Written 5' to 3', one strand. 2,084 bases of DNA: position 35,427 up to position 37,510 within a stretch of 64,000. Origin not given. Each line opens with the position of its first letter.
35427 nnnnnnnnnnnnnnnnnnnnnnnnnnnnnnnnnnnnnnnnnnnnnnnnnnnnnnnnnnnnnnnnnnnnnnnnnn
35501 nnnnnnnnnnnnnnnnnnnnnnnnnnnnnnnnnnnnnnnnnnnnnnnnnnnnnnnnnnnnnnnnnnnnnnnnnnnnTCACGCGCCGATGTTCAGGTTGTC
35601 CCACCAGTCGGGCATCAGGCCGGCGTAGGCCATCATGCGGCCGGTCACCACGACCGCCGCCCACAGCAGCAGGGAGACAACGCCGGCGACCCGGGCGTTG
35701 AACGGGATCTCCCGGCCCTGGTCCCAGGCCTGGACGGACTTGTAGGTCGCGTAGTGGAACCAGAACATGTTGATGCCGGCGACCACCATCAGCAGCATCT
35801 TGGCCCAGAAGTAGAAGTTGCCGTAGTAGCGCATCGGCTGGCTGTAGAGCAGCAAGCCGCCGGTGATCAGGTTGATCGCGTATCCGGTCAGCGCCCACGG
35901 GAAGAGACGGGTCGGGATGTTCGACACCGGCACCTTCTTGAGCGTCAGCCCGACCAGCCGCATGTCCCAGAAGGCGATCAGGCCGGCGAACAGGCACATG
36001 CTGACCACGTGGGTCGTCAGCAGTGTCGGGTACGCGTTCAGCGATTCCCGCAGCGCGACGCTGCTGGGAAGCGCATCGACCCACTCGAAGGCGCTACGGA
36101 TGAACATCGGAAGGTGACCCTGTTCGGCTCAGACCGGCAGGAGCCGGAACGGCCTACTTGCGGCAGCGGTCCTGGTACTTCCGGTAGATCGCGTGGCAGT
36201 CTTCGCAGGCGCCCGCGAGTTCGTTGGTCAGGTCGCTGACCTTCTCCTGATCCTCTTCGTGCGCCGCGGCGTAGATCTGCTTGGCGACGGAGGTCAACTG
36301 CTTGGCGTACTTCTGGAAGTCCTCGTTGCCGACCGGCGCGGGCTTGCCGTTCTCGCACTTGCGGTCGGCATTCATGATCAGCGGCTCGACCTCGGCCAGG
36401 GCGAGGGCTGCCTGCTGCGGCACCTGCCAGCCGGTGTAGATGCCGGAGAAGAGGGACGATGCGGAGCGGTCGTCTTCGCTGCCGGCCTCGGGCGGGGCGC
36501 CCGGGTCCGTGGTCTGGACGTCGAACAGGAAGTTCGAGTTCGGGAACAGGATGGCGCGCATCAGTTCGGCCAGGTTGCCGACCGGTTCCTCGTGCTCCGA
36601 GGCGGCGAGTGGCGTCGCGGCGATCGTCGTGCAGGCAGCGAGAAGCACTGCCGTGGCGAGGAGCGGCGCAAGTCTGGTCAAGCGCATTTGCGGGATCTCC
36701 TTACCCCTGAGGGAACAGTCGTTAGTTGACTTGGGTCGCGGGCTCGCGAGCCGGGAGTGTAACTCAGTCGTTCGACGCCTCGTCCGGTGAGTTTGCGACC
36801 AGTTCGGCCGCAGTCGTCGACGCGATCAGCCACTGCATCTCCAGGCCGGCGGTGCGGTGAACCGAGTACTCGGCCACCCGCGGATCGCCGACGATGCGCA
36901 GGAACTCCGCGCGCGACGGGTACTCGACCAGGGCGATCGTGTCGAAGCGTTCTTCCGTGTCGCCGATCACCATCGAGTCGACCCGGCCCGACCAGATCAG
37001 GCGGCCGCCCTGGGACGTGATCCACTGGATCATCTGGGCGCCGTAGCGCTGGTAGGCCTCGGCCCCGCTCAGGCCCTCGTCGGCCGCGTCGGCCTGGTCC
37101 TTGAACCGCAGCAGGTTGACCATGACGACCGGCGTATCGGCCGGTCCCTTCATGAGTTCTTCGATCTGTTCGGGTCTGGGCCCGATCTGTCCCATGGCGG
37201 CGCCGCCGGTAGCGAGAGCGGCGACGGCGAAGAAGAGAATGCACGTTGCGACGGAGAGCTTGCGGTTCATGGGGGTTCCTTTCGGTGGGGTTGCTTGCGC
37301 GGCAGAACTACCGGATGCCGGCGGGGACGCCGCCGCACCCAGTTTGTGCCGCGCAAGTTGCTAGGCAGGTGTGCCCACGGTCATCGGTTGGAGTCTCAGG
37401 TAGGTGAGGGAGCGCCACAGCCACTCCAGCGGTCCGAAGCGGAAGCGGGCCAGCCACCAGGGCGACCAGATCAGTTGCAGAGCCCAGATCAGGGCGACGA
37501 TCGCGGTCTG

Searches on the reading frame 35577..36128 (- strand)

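Call 19: search_protein_families(library=pfam, proteins=[window:35577-36128:-], max_evalue=0.001)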
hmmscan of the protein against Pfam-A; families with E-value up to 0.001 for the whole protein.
window:35577-36128:- (183 aa): 2 families
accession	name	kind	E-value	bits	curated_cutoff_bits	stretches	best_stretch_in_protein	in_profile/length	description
PF20349.3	DUF6644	-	4.4e-11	43.6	27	1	38-168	27-154/155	Family of unknown function (DUF6644)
PF09980.14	DUF2214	-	0.00042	20.7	34.1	1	37-172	6-142/147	Predicted membrane protein (DUF2214)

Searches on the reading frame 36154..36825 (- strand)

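Call 19: search_protein_families(library=pfam, proteins=[window:36154-36825:-], max_evalue=0.001)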
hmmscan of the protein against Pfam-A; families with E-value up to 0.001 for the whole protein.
window:36154-36825:- (223 aa): 2 families
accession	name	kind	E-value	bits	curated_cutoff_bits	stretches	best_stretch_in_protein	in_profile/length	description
PF01322.25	Cytochrom_C_2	-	1.3e-06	29.8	26.5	1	167-215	73-121/121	Cytochrome C'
PF12770.12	CHAT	-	0.00054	19.9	24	0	12-72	150-205/289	CHAT domain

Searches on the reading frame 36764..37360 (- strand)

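Call 19: search_protein_families(library=pfam, proteins=[window:36764-37360:-], max_evalue=0.001)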
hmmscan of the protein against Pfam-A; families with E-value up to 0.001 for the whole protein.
window:36764-37360:- (198 aa): 1 family
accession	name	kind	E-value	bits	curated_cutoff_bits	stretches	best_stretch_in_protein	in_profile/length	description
PF07045.17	DUF1330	-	3.9e-05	24.4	23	1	100-180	13-91/94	Domain of unknown function (DUF1330)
